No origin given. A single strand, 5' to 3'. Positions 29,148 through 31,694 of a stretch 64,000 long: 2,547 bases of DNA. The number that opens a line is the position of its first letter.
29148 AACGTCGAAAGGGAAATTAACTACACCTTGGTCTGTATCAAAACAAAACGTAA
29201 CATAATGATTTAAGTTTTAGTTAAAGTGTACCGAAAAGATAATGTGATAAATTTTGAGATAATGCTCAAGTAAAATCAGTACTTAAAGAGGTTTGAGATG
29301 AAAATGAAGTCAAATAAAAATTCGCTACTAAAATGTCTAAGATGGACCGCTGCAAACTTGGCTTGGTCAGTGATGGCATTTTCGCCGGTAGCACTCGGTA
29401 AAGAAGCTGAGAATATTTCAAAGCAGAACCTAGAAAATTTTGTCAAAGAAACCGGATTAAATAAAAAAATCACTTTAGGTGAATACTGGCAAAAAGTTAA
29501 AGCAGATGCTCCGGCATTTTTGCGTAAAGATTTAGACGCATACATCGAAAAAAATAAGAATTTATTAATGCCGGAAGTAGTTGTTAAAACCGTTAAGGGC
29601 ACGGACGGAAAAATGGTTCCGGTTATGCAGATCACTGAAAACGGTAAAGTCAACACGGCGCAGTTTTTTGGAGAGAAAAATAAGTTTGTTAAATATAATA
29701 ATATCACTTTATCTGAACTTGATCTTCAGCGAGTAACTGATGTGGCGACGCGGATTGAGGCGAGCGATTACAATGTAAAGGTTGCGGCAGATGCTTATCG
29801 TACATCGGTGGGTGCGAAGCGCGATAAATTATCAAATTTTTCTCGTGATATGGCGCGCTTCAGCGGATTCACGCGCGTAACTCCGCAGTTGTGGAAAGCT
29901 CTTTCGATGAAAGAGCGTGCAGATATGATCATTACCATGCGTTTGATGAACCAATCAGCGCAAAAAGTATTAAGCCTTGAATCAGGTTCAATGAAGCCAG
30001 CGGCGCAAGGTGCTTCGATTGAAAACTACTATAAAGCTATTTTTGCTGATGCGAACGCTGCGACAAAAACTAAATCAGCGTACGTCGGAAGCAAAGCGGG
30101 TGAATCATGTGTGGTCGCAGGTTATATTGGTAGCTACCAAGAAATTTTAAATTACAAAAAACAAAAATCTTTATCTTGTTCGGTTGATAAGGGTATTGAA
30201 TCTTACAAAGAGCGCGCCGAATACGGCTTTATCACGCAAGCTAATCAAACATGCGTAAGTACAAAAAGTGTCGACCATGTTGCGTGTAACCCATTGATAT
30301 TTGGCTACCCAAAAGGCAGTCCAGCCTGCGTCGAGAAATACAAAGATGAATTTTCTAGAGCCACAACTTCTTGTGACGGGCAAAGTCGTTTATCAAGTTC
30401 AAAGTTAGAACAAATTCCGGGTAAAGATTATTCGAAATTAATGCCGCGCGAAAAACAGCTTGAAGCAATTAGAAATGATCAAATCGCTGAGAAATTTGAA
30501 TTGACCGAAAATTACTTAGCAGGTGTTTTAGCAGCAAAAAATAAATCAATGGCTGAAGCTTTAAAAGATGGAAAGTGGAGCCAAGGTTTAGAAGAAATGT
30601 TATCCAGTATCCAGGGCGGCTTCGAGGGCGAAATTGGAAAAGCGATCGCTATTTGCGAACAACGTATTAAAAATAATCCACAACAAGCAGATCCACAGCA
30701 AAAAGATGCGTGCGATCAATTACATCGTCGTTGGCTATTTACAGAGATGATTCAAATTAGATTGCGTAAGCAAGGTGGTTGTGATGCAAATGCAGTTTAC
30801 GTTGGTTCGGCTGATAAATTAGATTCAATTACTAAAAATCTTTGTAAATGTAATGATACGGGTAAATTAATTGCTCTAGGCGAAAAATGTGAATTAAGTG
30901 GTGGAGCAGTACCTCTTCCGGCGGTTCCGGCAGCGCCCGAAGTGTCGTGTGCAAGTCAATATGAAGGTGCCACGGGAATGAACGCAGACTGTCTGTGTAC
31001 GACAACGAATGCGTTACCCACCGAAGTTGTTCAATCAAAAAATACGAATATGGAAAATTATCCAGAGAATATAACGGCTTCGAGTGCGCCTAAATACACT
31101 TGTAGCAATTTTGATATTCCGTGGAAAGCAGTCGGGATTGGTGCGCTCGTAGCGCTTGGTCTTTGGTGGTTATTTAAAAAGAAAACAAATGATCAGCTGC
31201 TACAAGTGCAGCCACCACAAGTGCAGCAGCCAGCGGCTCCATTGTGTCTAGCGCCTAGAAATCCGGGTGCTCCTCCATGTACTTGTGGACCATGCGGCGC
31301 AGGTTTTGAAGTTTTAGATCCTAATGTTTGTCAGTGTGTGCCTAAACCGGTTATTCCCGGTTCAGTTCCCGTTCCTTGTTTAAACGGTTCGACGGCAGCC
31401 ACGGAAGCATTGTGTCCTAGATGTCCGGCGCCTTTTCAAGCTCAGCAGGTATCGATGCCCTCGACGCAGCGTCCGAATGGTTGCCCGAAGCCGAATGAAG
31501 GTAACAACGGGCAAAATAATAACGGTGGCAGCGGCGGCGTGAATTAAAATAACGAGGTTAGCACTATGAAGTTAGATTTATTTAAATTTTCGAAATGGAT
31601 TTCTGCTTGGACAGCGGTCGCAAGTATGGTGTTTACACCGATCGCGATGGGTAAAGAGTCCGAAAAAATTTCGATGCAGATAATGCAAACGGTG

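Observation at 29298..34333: Operon of two tandem ~740-aa paralogues with a Cys-patterned ectodomain, one TM helix and a Cys/Pro-rich tail, coupled to an RDD-like membrane protein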

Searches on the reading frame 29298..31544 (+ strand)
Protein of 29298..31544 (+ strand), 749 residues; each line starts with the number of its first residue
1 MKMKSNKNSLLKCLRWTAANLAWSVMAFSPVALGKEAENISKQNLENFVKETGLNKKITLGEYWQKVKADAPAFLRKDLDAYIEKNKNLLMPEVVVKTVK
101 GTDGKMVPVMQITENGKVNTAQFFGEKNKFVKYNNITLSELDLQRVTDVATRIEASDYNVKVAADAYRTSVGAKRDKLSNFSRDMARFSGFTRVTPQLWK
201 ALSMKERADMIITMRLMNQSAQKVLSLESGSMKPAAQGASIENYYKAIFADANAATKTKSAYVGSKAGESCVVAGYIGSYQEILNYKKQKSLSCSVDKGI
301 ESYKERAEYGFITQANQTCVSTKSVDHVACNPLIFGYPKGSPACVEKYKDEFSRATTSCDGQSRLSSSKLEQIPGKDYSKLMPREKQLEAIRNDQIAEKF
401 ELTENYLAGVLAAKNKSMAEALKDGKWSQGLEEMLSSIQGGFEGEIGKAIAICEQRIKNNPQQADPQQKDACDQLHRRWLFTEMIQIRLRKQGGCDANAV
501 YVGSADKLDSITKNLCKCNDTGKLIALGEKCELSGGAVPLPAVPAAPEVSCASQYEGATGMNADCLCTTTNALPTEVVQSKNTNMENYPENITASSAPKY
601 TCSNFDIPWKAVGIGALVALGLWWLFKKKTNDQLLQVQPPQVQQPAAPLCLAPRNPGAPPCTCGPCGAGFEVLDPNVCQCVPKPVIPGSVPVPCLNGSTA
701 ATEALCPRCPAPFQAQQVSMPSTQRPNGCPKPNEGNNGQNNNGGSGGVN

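Call 4: search_protein_families(library=pfam, proteins=[window:29298-31544:+], max_evalue=1)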
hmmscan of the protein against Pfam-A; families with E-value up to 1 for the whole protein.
window:29298-31544:+ (749 aa): 0 families

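Call 5: search_protein_families(library=ncbifam, proteins=[window:29298-31544:+], max_evalue=1)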
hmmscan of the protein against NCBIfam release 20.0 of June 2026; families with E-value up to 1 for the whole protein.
window:29298-31544:+ (749 aa): 1 family
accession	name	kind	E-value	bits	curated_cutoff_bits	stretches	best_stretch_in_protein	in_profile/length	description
NF040875.1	SAS053_fam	equivalog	0.047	14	40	1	31-47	14-30/42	SAS053 family DNA gyrase inhibitor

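Call 6: find_homologous_proteins(query=window:29298-31544:+, max_evalue=0.001)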
Query window:29298-31544:+ (749 aa): 60 proteins with E <= 0.001 among 8000 candidates.
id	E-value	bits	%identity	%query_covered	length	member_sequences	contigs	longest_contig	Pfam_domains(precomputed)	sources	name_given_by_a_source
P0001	0.0e+0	1716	100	100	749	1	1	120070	-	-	-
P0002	6.1e-227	774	51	99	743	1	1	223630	-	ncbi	-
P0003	5.2e-222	757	50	100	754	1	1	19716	-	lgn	-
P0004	1.0e-140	489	38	99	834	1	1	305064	-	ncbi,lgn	-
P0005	7.9e-120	419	41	70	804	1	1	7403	-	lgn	-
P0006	1.6e-119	418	36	97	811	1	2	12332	-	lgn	-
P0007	2.2e-119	418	36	98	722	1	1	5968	-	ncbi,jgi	jgi:hypothetical protein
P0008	4.7e-119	417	36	97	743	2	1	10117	-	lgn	-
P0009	2.6e-118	414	36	98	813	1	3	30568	-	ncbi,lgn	-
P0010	1.1e-115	406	40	73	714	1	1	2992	-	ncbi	ncbi:MAG: hypothetical protein ABL930_11385, partial [Pseudobdellovibrio sp.]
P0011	1.8e-115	405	35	99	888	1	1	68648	-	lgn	-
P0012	4.9e-115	404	36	94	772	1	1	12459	-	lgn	-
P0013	2.7e-114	401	35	98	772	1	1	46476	-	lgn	-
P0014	2.9e-114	401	35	99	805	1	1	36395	-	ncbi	-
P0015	1.3e-112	396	39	75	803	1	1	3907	-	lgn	-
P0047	2.5e-74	269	33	75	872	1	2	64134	-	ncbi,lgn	-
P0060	2.5e-29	120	27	65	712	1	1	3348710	-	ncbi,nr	ncbi:hypothetical protein CIK05_08535 [Bdellovibrio sp. qaytius]|nr:hypothetical protein CIK05_08535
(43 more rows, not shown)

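Call 7: search_solved_structures(query=window:29298-31544:+, max_evalue=1)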
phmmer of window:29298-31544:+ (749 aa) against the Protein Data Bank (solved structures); distinct sequences matched with E-value up to 1: 1.
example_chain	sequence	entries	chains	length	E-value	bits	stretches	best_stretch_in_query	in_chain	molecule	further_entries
3e3x_A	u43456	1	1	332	0.41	12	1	111-159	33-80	BipA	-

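Call 14: find_encoding_contigs(protein=P0002, flank=7000, max_places=2)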
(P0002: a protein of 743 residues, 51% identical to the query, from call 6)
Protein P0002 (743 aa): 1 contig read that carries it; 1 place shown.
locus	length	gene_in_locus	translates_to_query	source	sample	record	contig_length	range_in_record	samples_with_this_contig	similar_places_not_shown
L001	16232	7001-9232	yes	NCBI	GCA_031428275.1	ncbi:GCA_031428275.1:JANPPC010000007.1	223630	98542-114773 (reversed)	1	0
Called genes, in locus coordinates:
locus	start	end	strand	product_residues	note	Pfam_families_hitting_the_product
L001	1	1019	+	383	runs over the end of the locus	-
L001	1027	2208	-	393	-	PF02661:Fic (weak)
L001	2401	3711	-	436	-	PF00171:Aldedh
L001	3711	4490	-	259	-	PF01171:ATP_bind_3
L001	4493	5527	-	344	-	PF00924:MS_channel_2nd, PF21082:MS_channel_3rd (weak)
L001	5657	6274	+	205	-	PF03734:YkuD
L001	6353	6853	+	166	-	-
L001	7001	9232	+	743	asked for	-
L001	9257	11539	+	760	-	-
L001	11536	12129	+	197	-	-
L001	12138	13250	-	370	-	PF05175:MTS (weak), PF05958:tRNA_U5-meth_tr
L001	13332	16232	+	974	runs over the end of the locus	PF26550:Tricorn_2nd (weak), PF26549:Tricorn_N, PF07676:PD40, PF26549:Tricorn_N, PF07676:PD40 (weak), PF01546:Peptidase_M20 (weak), PF04389:Peptidase_M28, PF13180:PDZ_2, +1 more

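Call 15: find_encoding_contigs(protein=P0004, flank=7000, max_places=2)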
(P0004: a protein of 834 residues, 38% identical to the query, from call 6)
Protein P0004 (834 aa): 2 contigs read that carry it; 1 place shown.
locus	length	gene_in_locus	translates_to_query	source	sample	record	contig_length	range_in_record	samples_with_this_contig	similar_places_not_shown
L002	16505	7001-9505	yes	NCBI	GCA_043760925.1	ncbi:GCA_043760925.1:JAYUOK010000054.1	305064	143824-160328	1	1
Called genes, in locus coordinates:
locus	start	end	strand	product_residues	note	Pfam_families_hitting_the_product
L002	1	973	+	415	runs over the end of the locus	PF25174:Beta-prop_THOC3 (faint), PF07676:PD40 (faint), PF10282:Lactonase (weak)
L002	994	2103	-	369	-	-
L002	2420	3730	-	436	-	PF00171:Aldedh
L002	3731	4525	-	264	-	PF01171:ATP_bind_3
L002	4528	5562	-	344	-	PF00924:MS_channel_2nd, PF21082:MS_channel_3rd (weak)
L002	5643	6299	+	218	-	PF03734:YkuD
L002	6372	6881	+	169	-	-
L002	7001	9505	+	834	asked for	-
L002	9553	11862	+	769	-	-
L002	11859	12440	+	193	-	-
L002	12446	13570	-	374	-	PF05958:tRNA_U5-meth_tr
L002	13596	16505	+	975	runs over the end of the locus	PF26549:Tricorn_N, PF26550:Tricorn_2nd (weak), PF07676:PD40, PF26549:Tricorn_N, PF07676:PD40, PF04389:Peptidase_M28, PF13180:PDZ_2 (weak), PF17820:PDZ_6 (weak)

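Call 16: find_encoding_contigs(protein=P0047, flank=7000, max_places=2)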
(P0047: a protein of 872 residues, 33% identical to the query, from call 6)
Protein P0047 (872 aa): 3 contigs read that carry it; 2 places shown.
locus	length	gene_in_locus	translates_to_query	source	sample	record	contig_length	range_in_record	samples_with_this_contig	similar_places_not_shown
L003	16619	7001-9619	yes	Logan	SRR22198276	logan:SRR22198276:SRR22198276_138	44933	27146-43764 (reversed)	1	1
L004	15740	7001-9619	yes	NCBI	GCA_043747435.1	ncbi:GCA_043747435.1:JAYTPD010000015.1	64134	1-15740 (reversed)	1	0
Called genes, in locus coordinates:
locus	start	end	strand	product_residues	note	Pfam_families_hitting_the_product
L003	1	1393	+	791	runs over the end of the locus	PF08448:PAS_4 (faint), PF00672:HAMP, PF01627:Hpt, PF02518:HATPase_c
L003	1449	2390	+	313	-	-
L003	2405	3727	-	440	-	PF00171:Aldedh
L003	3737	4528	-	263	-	PF01171:ATP_bind_3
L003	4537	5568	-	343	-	PF00924:MS_channel_2nd, PF21082:MS_channel_3rd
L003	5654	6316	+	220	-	PF03734:YkuD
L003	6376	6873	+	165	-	-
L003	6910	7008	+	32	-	-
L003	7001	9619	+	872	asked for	-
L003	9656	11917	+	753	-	-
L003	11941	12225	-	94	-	-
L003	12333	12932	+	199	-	PF06271:RDD (weak)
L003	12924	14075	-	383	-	PF05958:tRNA_U5-meth_tr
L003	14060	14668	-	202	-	PF13563:2_5_RNA_ligase2 (weak), PF22547:2H-SAK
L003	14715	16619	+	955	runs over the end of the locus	PF26550:Tricorn_2nd (weak), PF07676:PD40 (weak), PF26549:Tricorn_N, PF07676:PD40 (weak), PF04389:Peptidase_M28, PF01546:Peptidase_M20 (weak), PF13180:PDZ_2, PF17820:PDZ_6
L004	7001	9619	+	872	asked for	-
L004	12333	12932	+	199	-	PF06271:RDD (weak)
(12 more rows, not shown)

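Call 17: find_encoding_contigs(protein=P0060, flank=7000, max_places=2)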
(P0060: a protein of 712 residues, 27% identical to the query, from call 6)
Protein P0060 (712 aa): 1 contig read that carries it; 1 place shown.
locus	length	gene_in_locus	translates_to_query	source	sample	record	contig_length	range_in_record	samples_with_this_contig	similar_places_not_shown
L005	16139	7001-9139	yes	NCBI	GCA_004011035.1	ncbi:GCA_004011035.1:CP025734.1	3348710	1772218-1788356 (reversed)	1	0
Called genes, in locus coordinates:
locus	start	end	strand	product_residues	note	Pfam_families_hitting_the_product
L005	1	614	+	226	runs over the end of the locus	PF02683:DsbD_TM (faint), PF13386:DsbD_2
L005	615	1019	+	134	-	PF00472:RF-1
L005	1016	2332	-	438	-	PF00171:Aldedh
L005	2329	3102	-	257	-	PF01171:ATP_bind_3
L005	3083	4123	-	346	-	PF00924:MS_channel_2nd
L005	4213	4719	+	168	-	-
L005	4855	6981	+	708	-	-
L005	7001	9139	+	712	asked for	-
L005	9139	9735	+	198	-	-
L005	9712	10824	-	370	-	PF05958:tRNA_U5-meth_tr, PF05175:MTS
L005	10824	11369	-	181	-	PF22547:2H-SAK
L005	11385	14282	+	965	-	PF26550:Tricorn_2nd (faint), PF07676:PD40 (weak), PF26549:Tricorn_N, PF07676:PD40, PF04389:Peptidase_M28, PF05450:Nicastrin (weak), PF13180:PDZ_2, PF17820:PDZ_6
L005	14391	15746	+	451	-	-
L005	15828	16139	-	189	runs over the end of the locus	PF01625:PMSR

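Call 20: find_related_loci(query=A1, collection=genome_contigs, flank=6000)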
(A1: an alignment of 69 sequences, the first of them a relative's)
Query A1 (749 aa) in genome_contigs; peptide patterns used: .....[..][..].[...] (x = any residue, [..] = any of these).
69 stretches matched a pattern; 53 encode a relative of the query (tblastn E <= 1e-3); 47 distinct loci.
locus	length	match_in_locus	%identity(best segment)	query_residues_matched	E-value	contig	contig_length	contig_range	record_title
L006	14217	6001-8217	51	9-749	0e+0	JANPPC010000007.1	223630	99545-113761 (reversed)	MAG: Bdellovibrio sp. isolate VAR_83_metabat_497 VAR_83_k141_297565, whole genome shotgun sequence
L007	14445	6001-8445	36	4-749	2e-137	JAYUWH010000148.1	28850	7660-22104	MAG: Bdellovibrionales bacterium isolate GL124_UP_metabat_123 GL124_UP_metabat_123_147, whole genome shotgun sequence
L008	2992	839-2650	40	1-552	2e-131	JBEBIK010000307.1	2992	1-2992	MAG: Pseudobdellovibrio sp. isolate SF1_2_22 NODE_39614_length_2992_cov_4.109229, whole genome shotgun sequence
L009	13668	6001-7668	40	2-504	5e-125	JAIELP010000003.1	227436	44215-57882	MAG: bacterium isolate co.spades.CONCOCT.1kb_080 c_000000000005, whole genome shotgun sequence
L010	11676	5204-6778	42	11-504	3e-124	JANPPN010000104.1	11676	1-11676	MAG: Bdellovibrio sp. isolate VAR_83_metabat_302 VAR_83_k141_5842581, whole genome shotgun sequence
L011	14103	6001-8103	36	8-691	1e-121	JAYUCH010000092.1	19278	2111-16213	MAG: Bdellovibrionales bacterium isolate GFS_6910 GFS_6910_91, whole genome shotgun sequence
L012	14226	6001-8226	34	4-733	4e-115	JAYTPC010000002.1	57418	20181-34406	MAG: Bdellovibrionales bacterium isolate GFS_4320 GFS_4320_1, whole genome shotgun sequence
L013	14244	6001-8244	33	12-691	1e-114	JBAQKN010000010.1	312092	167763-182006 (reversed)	MAG: Pseudobdellovibrio sp. isolate MFD12081_ilm_asm_bin6 k127_52347, whole genome shotgun sequence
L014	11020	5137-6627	39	1-491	1e-111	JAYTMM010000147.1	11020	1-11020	MAG: Pseudobdellovibrionaceae bacterium isolate GFS_3655 GFS_3655_146, whole genome shotgun sequence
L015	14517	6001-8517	33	1-748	4e-119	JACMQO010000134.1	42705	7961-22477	MAG: Bdellovibrio sp. isolate LF-bin-439 FL-bin-439-contig-k141_2106934, whole genome shotgun sequence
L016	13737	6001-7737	34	10-532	2e-108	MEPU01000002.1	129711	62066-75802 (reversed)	MAG: Bdellovibrionales bacterium RIFCSPHIGHO2_01_FULL_40_29 rifcsphigho2_01_scaffold_162, whole genome shotgun sequence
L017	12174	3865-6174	32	2-748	1e-108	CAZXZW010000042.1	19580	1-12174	MAG TPA_asm: uncultured Bdellovibrio sp. isolate SRP150892_co2_469 genome assembly, contig: NODE_3878_length_19580_cov_5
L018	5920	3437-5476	33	9-632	4e-107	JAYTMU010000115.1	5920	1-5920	MAG: Bdellovibrionales bacterium isolate GFS_3818 GFS_3818_114, whole genome shotgun sequence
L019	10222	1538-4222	34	2-747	3e-94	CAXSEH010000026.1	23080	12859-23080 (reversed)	MAG: uncultured Bdellovibrionales bacterium isolate private_X16_metawrap_bin.31 genome assembly, contig: private_X16_met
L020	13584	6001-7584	37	14-512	9e-97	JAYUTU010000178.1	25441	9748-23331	MAG: Bdellovibrionales bacterium isolate GL121_UP_metabinner_1 GL121_UP_metabinner_1_177, whole genome shotgun sequence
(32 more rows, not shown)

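Call 32: predict_structure(alignment_id=A1)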
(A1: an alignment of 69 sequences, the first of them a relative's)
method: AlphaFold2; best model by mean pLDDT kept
length: 749 residues; sequences in the alignment: 69
mean_pLDDT: 78.4   pTM: 0.56
mean pLDDT of the five models: 78.4, 75.7, 73.0, 72.7, 71.5
residues with pLDDT >= 90: 224; 70-90: 341; 50-70: 97; < 50: 87
segments of 3 or more residues with pLDDT < 50: 1-4, 237-239, 250-267, 508-510, 537-548, 579-596, 636-645, 735-749
pLDDT, mean of each block of 10 residues (from residue 1): 56 85 82 71 92 93 92 84 87 94 91 91 92 94 86 89 84 78 80 86 93 92 87 55 56 40 50 90 91 92 90 96 96 94 93 73 65 65 82 87 94 93 91 90 91 87 76 88 83 82 61 80 88 61 47 77 77 65 41 52 58 71 81 56 53 69 82 84 60 87 90 89 89 54 43
secondary structure, 60 per line:
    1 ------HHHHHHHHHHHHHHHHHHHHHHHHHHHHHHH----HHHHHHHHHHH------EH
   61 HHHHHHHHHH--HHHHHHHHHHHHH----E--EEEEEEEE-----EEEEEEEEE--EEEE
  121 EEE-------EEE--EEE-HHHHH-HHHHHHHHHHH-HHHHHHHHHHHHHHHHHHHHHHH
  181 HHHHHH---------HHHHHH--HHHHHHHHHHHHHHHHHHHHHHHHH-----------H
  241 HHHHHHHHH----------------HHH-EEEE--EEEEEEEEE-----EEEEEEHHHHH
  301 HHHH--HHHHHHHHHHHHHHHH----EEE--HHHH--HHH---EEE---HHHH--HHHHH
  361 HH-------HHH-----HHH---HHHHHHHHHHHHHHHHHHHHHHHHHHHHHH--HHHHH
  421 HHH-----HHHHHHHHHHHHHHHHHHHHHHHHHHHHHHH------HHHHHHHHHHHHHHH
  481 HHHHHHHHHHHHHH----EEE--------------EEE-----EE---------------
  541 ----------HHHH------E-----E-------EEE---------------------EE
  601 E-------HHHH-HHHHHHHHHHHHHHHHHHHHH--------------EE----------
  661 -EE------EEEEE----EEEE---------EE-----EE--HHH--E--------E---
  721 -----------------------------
elements in order (helices of 4 or more, strands of 3 or more residues): H7-37 H42-52 H60-70 H73-85 E93-100 E106-114 E117-123 E131-133 E136-138 H140-144 H146-156 H158-186 H196-201 H204-228 H240-249 E270-273 E276-284 E290-295 H296-304 H307-322 E327-329 H332-335 E344-346 H350-353 H356-362 H384-413 H416-423 H429-459 H466-494 E499-501 E516-518 H551-554 E575-577 E599-601 H609-612 H614-634 E670-674 E679-682

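Call 35: fold_search(model_id=the predicted structure, library=pdb)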
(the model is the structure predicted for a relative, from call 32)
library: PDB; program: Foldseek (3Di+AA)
matches with E <= 10: 75; with E <= 0.001: 0
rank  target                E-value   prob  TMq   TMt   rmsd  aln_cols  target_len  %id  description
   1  2oex_B                1.3e+00  0.03  0.06  0.12  32.1       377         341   12  Structure of ALIX/AIP1 V Domain (released 2007-03-27)
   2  3nja_C                1.4e+00  0.14  0.03  0.18  12.1        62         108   22  The crystal structure of the PAS domain of a GGDEF family protein from Chromobacterium violaceum ATCC 12472. (released 2010-08-18)
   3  3lw8_E                1.4e+00  0.13  0.04  0.15  11.7        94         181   10  Shigella IpgB2 in complex with human RhoA, GDP and Mg2+ (complex A) (released 2010-03-31)
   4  2oex_A                1.8e+00  0.03  0.07  0.13  33.5       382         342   12  Structure of ALIX/AIP1 V Domain (released 2007-03-27)
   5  3nja_B                2.1e+00  0.10  0.03  0.18  11.6        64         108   22  The crystal structure of the PAS domain of a GGDEF family protein from Chromobacterium violaceum ATCC 12472. (released 2010-08-18)
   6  8x6f_C                2.3e+00  0.21  0.06  0.04   6.2        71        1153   14  Cryo-EM structure of Staphylococcus aureus sigA-dependent RNAP-promoter open complex (released 2024-06-05)
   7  3nja_A                2.6e+00  0.09  0.03  0.19  11.7        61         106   23  The crystal structure of the PAS domain of a GGDEF family protein from Chromobacterium violaceum ATCC 12472. (released 2010-08-18)
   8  7jsq_MODEL_1_A        3.3e+00  0.14  0.05  0.39   3.9        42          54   19  Refined structure of the C-terminal domain of DNAJB6b (released 2020-12-02)
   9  5w90                  3.3e+00  0.06  0.04  0.10  12.1        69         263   20  FEZ-1 metallo-beta-lactamase from Legionella gormanii modelled with unknown ligand (released 2018-06-20)
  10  3nja_D                3.5e+00  0.08  0.03  0.19  12.3        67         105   21  The crystal structure of the PAS domain of a GGDEF family protein from Chromobacterium violaceum ATCC 12472. (released 2010-08-18)
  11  9crp_H                4.0e+00  0.11  0.05  0.22  12.8        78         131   13  Post-targeting aCascade Type IA CRISPR-Cas Surveillance Complexes (released 2025-08-13)
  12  8dfv_K                4.0e+00  0.07  0.05  0.12  18.6       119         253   16  Structural Basis of MicroRNA Biogenesis by Dicer-1 and Its Partner Protein Loqs-PB - complex IIa (released 2022-11-16)
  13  9crq_L                4.2e+00  0.11  0.05  0.22  12.8        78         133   13  Post-targeting aCascade Type IA CRISPR-Cas Surveillance Complexes (released 2025-08-13)
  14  9a4r_B                4.6e+00  0.15  0.06  0.04   6.3        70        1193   14  Integrative model of RPSH-RPOB by crosslinking MS and deep learning (released 2024-09-18)
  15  9n32_D                4.6e+00  0.08  0.05  0.09  14.6        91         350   11  PilU from Pseudomonas aeruginosa: C3ocococ conformation (released 2025-12-10)
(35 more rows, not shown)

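Call 44: search_protein_representatives(alignment_id=A1)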
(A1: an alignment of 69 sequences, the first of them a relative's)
Query: 69 sequences, 743 profile positions. Proteins with E-value up to 0.001 (for the whole library): 409; up to 1e-10: 331; up to 1e-30: 199. The best 150 are listed.
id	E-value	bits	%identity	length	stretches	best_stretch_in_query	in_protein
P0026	3.0e-271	918.8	-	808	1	1-741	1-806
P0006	3.1e-254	862.5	-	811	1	6-741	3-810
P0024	3.3e-250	849.2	-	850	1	1-741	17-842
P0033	1.2e-242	824.1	-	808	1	1-742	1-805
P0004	1.3e-242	824.1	-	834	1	1-740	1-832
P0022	1.9e-240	816.9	-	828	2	6-687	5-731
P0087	7.6e-233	791.8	-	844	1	7-742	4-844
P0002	8.3e-231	785.0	-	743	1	1-738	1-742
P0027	2.1e-228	777.1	-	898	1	1-740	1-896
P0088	9.0e-225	765.1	-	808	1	8-742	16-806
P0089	1.1e-221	754.8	-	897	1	2-742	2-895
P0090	1.2e-219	748.1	-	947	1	1-742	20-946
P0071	3.3e-218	743.4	-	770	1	6-724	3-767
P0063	4.6e-218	742.9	-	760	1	1-728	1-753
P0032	1.6e-217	741.1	-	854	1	22-741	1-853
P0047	1.4e-201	688.4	-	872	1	1-741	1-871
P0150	2.0e-78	281.2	-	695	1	5-718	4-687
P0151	4.9e-78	279.9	-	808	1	10-723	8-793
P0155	6.0e-74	266.4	-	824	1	1-738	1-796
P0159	7.0e-68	246.4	-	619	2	6-393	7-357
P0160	1.1e-65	239.2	-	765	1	11-737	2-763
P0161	8.9e-65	236.1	-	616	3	7-399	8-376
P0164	2.9e-61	224.5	-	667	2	5-414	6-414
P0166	4.2e-61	224.0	-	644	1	7-653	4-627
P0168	1.9e-60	221.8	-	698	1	5-653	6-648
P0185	1.7e-56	208.7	-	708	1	12-651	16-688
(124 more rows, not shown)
